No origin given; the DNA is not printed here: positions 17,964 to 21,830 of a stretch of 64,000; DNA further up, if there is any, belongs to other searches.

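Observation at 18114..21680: Single ORF fusing an LptF/G-type inner-membrane permease to an LptD/OstA-like outer-membrane protein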

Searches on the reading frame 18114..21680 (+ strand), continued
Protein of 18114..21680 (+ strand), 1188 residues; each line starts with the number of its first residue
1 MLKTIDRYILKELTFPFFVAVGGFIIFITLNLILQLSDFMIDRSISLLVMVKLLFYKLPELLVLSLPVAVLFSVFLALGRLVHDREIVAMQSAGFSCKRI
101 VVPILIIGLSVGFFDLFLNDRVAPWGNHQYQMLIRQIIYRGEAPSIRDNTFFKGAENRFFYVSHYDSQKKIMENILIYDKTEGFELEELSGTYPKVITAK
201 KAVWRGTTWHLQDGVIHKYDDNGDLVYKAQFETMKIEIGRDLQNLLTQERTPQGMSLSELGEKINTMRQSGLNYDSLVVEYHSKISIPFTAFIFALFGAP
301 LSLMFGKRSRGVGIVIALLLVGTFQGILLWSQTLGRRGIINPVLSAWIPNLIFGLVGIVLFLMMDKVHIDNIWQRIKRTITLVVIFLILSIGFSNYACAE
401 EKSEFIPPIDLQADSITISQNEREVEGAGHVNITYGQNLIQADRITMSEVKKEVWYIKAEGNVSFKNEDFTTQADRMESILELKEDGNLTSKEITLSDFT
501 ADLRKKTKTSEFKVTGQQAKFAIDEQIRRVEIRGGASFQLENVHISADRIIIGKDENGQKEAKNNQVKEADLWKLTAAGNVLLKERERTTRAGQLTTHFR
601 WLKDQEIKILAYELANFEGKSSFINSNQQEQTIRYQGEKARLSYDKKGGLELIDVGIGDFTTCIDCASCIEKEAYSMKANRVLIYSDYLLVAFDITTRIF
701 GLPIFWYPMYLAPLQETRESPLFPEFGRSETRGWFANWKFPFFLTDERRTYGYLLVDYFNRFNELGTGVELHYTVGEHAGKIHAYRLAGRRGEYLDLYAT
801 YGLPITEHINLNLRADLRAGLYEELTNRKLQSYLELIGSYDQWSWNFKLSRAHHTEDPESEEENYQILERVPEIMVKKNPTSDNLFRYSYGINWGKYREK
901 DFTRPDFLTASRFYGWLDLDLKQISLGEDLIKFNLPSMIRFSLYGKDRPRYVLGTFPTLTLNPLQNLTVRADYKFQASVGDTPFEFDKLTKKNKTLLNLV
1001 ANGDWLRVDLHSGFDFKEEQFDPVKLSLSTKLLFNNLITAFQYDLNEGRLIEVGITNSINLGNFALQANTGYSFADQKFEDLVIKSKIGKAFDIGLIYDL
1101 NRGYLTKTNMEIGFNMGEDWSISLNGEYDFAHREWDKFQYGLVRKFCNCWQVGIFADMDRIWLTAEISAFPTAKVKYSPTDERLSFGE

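Call 41: fold_search(model_id=the predicted structure, library=pdb)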
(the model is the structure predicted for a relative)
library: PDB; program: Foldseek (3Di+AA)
matches with E <= 10: 870; with E <= 0.001: 116
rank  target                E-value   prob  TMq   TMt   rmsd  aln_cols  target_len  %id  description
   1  8h1s_A                1.9e-23  1.00  0.25  0.32  14.6       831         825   11  Crystal structure of apo-LptDE complex (released 2023-10-11)
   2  8h1s_C                6.2e-23  1.00  0.27  0.34  13.6       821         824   10  Crystal structure of apo-LptDE complex (released 2023-10-11)
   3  8h1r_D                6.5e-23  1.00  0.26  0.35  13.5       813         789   10  Crystal structure of LptDE-YifL complex (released 2023-10-25)
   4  4q35_A                4.8e-22  1.00  0.34  0.48  10.9       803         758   10  Structure of a membrane protein (released 2014-06-25)
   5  8h1r_A                8.1e-22  1.00  0.26  0.37  13.3       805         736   12  Crystal structure of LptDE-YifL complex (released 2023-10-25)
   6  9kn3_A                1.5e-21  1.00  0.29  0.39  12.0       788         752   10  Cryo-EM structure of LptDEM complex from Escherichia coli (released 2025-07-23)
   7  5iv9_A                2.0e-21  1.00  0.27  0.38  12.7       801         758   11  The LPS Transporter LptDE from Klebsiella pneumoniae, full-length (released 2016-05-18)
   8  9a39_MODEL_1_A        4.1e-21  1.00  0.28  0.39  20.8       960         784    9  Model of E. coli LptD by in-cell photo-crosslinking MS and deep learning (released 2023-02-24)
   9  9ia0_A                7.7e-20  1.00  0.28  0.40  13.8       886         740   10  LpDE from Escherichia coli (released 2025-12-10)
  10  7omm_A                2.0e-19  1.00  0.27  0.40  12.3       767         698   12  Cryo-EM structure of N. gonorhoeae LptDE in complex with ProMacrobodies (MBPs have not been built de novo) (released 2022-05-04)
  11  9rpr_A                4.5e-19  1.00  0.28  0.39  12.5       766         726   11  Cryo-EM structure of LptDEM complex containing Shigella flexneri LptE and endogenous E. coli LptD and LptM (released 2025-12-10)
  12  9fz5_A                1.5e-18  1.00  0.27  0.38  12.7       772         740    9  Cryo-EM structure of LptDE-YedD complex from Escherichia Coli (released 2025-04-09)
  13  9ia5_A                8.9e-18  1.00  0.28  0.40  12.1       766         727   10  LpDEM from Escherichia coli (released 2025-12-10)
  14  9rps_A                9.8e-18  1.00  0.28  0.39  12.2       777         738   10  Cryo-EM structure of Shigella flexneri LptDE in complex with RTP45 superinfection exclusion protein from RTP bacteriop (released 2025-12-10)
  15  9ia2_A                2.9e-16  1.00  0.28  0.40  12.3       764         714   10  LpDEM from Escherichia coli (released 2025-12-10)
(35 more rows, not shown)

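Call 45: list_cluster_members(proteins=[P0072, P0013, P0037])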
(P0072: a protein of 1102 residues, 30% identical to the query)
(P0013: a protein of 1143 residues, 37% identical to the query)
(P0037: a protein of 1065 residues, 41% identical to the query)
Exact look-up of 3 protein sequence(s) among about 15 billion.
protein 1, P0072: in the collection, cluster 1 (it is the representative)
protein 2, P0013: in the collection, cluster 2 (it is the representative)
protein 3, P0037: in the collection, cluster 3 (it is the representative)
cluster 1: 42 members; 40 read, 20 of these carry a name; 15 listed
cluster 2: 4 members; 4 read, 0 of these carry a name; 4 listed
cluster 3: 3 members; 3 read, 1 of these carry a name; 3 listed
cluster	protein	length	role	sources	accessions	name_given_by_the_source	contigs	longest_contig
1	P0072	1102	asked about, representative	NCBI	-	-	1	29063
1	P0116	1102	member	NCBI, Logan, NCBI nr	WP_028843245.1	YjgP/YjgQ family permease [Pseudothermotoga elfii]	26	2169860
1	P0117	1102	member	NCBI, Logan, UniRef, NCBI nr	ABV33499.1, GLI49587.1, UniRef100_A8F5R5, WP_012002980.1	permease YjgP/YjgQ family protein [Pseudothermotoga lettingae TMO] | Permease YjgP/YjgQ family protein n=2 Tax=Pseudothermotoga TaxID=1643951 ... | YjgP/YjgQ family permease [Pseudothermotoga lettingae]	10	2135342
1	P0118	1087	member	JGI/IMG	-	lipopolysaccharide export LptBFGC system permease protein LptF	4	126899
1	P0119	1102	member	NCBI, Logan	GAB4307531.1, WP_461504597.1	LptF/LptG family permease [Pseudothermotoga elfii]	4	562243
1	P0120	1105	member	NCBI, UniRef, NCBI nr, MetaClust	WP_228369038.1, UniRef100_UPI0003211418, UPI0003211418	YjgP/YjgQ family permease [Pseudothermotoga lettingae] | YjgP/YjgQ family permease n=1 Tax=Pseudothermotoga lettingae TaxID=177758 ... | status=active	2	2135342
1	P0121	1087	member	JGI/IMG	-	lipopolysaccharide export LptBFGC system permease protein LptF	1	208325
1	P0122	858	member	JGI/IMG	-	hypothetical protein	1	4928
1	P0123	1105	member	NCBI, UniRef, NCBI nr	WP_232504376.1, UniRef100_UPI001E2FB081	YjgP/YjgQ family permease [Pseudothermotoga elfii] | YjgP/YjgQ family permease n=1 Tax=Pseudothermotoga elfii TaxID=38322 RepID=UPI001E2FB081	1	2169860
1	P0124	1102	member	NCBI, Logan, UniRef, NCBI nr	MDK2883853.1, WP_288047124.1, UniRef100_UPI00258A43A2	YjgP/YjgQ family permease [Pseudothermotoga sp.] | YjgP/YjgQ family permease n=1 Tax=Pseudothermotoga sp. TaxID=2033661 RepID=UPI00258A43A2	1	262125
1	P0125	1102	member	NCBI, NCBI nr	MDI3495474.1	MAG: hypothetical protein PWQ72_1601 [Pseudothermotoga sp.] | hypothetical protein [Pseudothermotoga sp.]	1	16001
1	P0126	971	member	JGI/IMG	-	hypothetical protein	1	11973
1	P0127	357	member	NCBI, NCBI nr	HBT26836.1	MAG TPA: hypothetical protein DEA58_09200 [Pseudothermotoga sp.] | hypothetical protein [Pseudothermotoga sp.]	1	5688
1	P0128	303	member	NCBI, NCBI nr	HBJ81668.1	MAG TPA: permease, partial [Pseudothermotoga sp.] | permease [Pseudothermotoga sp.]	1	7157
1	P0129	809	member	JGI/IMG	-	hypothetical protein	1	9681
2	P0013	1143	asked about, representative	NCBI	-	-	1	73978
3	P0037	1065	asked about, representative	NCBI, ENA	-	-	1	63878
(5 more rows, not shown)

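Call 47: find_encoding_contigs(protein=P0072, flank=10000, max_places=1)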
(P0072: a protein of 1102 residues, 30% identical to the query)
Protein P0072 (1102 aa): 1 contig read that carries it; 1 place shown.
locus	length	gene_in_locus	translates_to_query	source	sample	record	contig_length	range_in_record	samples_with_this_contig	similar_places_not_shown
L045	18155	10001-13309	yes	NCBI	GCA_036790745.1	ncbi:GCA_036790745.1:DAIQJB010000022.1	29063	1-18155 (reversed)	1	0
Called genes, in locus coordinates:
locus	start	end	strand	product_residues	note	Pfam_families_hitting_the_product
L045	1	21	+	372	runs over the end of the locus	PF03977:OAD_beta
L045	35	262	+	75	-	PF13534:Fer4_17 (faint), PF14697:Fer4_21 (faint), PF12797:Fer4_2 (faint), PF00037:Fer4, PF13237:Fer4_10, PF12838:Fer4_7 (weak), PF13187:Fer4_9, PF00037:Fer4 (weak), +3 more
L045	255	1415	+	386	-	PF01855:POR_N, PF17147:PFOR_II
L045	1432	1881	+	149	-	PF02915:Rubrerythrin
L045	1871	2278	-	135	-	PF04246:RseC_MucC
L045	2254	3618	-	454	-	PF07690:MFS_1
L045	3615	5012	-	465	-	PF01139:RtcB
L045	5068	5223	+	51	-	-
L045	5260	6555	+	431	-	PF01336:tRNA_anti-codon, PF00152:tRNA-synt_2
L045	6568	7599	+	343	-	PF01078:Mg_chelatase (faint), PF05496:RuvB_N, PF00004:AAA, PF07728:AAA_5, PF17864:AAA_lid_4, PF05491:WHD_RuvB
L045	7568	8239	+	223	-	PF01168:Ala_racemase_N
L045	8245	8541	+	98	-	PF02325:CCB3_YggT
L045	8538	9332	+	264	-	PF01513:NAD_kinase, PF20143:NAD_kinase_C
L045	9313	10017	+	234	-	PF01895:PhoU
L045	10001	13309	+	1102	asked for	PF03739:LptF_LptG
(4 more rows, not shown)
